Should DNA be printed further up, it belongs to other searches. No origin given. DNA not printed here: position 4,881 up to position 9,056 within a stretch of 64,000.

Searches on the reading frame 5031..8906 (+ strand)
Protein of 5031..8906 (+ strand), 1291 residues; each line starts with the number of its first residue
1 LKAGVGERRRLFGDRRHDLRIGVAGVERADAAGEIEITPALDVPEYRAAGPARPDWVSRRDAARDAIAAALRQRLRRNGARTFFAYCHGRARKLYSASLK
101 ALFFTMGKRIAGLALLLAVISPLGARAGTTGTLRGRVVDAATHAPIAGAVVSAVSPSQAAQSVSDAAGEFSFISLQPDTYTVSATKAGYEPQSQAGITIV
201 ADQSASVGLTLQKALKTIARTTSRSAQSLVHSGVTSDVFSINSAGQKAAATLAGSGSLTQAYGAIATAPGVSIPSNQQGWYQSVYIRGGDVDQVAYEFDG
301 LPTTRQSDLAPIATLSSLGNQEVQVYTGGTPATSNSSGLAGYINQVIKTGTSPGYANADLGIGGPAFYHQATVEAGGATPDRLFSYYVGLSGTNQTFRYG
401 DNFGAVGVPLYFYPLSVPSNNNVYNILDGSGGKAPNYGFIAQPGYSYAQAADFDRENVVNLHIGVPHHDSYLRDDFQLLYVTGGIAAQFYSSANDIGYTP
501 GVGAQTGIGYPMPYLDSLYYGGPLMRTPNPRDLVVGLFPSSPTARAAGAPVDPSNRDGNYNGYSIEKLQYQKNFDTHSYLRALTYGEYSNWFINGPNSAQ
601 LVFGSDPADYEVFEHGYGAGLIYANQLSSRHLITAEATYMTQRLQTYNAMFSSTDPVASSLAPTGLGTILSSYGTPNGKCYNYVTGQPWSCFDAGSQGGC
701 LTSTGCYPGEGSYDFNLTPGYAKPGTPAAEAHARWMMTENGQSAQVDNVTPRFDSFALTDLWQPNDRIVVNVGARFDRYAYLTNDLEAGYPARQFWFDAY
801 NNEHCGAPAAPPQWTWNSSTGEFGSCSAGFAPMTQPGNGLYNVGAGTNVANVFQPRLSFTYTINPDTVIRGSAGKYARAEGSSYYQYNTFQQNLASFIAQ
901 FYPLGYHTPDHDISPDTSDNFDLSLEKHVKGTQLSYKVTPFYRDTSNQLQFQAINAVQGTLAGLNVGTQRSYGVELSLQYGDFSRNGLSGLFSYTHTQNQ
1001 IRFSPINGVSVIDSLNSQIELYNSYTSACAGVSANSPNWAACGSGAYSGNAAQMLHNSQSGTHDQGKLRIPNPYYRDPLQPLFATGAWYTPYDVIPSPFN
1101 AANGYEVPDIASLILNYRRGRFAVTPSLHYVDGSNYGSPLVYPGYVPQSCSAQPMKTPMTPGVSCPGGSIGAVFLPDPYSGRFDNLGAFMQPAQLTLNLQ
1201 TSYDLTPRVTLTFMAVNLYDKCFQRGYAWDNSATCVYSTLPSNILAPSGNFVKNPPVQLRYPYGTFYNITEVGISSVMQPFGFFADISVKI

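Call 111: search_protein_families(library=pfam, proteins=[window:5031-8906:+], max_evalue=0.00001)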
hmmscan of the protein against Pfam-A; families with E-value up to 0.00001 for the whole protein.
window:5031-8906:+ (1291 aa): 4 families
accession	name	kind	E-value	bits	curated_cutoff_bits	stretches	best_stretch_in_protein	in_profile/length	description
PF13620.12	CarboxypepD_reg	-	3.9e-18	66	32.3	1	132-212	1-82/82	Carboxypeptidase regulatory-like domain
PF00593.30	TonB_dep_Rec_b-barrel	-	1.6e-11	45.2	27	1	557-1217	11-435/436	TonB dependent receptor-like, beta-barrel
PF13715.12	CarbopepD_reg_2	-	8.8e-09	35.7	32.2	1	134-213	2-78/88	CarboxypepD_reg-like domain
PF07715.20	Plug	-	1.2e-06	29.5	23.9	1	260-341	24-106/107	TonB-dependent Receptor Plug Domain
